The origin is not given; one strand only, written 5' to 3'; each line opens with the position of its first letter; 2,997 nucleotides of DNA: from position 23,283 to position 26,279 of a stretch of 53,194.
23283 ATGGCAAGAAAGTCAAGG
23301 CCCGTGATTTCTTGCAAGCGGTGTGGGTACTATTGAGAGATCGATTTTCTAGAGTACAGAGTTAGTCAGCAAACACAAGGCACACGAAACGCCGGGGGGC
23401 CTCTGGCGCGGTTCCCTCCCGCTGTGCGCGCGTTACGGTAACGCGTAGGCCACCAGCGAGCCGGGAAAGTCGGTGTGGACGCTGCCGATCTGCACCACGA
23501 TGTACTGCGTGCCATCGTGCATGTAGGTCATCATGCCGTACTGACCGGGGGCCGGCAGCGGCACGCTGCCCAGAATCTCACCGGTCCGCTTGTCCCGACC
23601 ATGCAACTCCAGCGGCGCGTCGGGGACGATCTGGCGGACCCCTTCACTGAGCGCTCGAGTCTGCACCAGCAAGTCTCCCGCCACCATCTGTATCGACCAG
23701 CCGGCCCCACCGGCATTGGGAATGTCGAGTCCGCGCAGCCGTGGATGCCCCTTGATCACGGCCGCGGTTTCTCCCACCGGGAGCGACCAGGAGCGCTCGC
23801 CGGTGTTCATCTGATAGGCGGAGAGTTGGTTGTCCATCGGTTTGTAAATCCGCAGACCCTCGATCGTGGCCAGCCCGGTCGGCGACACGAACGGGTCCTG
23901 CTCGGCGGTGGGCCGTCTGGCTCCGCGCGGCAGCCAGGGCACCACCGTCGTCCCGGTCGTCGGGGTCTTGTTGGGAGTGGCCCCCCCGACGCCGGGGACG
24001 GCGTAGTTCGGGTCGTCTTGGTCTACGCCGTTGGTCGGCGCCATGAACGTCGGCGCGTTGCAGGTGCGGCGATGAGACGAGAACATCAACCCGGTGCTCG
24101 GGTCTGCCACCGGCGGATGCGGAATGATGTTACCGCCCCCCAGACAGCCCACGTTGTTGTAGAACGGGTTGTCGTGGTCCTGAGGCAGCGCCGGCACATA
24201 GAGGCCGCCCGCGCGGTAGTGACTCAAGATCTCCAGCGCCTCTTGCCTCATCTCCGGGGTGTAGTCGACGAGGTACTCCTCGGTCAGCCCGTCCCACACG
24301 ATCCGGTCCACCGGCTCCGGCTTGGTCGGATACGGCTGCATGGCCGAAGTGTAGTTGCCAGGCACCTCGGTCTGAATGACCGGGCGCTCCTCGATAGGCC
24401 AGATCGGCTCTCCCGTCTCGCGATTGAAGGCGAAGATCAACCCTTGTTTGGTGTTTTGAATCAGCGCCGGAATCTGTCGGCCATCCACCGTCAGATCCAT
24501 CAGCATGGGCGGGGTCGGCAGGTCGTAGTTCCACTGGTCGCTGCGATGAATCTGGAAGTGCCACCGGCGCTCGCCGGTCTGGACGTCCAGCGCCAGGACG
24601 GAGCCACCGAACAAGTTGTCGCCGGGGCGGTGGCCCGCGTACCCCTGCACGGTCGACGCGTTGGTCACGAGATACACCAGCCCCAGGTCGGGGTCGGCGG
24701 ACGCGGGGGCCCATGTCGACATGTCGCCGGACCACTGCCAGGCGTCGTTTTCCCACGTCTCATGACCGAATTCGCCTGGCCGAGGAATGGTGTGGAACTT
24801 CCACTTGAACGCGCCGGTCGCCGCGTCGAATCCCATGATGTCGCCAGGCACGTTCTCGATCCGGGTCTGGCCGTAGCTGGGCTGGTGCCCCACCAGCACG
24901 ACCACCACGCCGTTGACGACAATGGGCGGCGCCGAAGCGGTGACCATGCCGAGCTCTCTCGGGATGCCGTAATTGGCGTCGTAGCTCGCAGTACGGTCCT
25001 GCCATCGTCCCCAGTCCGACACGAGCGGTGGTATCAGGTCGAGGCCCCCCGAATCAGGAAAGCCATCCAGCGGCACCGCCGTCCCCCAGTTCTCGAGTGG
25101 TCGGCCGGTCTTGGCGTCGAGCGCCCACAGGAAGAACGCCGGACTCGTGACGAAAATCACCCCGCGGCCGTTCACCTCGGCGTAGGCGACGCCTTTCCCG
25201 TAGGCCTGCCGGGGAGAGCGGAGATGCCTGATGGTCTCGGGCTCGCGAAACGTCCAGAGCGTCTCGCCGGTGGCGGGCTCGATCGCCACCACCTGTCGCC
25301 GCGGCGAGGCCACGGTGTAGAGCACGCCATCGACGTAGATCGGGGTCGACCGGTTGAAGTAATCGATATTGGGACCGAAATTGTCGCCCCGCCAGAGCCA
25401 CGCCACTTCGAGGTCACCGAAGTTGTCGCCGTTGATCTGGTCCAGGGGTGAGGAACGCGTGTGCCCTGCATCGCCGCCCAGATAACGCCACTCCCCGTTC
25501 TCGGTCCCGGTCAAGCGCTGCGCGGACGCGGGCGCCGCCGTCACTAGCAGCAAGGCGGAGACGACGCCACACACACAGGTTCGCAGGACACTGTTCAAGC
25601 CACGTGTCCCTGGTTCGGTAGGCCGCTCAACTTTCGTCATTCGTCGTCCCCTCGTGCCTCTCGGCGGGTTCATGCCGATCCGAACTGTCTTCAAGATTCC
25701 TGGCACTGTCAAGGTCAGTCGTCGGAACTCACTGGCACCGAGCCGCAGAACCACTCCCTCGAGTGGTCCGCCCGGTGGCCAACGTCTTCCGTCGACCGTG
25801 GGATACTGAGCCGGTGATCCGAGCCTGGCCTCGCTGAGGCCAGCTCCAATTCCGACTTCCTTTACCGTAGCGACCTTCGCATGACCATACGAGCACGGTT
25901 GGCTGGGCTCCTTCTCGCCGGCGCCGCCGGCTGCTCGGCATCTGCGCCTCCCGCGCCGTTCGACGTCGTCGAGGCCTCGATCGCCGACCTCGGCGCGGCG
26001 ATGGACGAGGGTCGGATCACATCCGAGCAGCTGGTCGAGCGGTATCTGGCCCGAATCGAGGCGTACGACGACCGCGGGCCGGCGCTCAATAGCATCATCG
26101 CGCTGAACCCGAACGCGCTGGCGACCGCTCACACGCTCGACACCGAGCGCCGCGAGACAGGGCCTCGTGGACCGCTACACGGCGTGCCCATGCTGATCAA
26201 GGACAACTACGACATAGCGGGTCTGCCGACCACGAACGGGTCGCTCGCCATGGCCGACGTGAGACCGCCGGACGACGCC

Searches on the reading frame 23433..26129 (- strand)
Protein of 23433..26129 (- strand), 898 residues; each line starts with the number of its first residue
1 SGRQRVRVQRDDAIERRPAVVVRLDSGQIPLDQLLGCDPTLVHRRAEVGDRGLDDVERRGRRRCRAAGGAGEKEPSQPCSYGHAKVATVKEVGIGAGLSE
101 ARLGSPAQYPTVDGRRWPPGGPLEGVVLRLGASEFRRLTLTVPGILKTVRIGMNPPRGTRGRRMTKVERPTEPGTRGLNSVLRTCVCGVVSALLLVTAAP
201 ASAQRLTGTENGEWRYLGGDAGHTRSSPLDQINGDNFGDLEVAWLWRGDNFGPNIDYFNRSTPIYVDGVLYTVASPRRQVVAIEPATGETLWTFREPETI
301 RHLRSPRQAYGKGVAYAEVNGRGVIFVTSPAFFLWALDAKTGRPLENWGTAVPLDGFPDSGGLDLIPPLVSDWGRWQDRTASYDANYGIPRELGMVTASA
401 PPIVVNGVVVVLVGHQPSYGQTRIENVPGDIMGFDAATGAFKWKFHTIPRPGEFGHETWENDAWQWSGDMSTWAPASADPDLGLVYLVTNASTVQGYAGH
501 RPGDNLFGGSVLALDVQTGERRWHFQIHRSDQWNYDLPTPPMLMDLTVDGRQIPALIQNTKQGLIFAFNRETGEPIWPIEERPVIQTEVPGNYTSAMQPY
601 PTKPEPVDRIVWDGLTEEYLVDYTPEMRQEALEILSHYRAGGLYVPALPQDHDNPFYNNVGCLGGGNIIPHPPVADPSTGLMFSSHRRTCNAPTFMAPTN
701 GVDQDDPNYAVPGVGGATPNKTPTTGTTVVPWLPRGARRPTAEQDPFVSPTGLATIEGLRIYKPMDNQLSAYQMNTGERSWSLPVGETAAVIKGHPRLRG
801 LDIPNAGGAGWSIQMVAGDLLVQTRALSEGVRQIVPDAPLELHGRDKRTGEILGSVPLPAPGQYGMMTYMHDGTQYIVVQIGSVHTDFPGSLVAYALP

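Call 10: search_protein_families(library=pfam, max_evalue=0.001, proteins=[window:23433-26129:-])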
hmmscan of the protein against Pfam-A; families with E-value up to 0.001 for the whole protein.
window:23433-26129:- (898 aa): 2 families
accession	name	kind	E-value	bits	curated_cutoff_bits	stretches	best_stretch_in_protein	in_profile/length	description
PF01011.28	PQQ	-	3.2e-127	426.2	26.7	1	214-877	1-595/595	Glucose/ethanol/alcohol dehydrogenase, beta-propeller domain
PF13360.13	PQQ_2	-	1.8e-16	61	27.6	1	264-443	31-142/233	Outer membrane protein assembly factor BamB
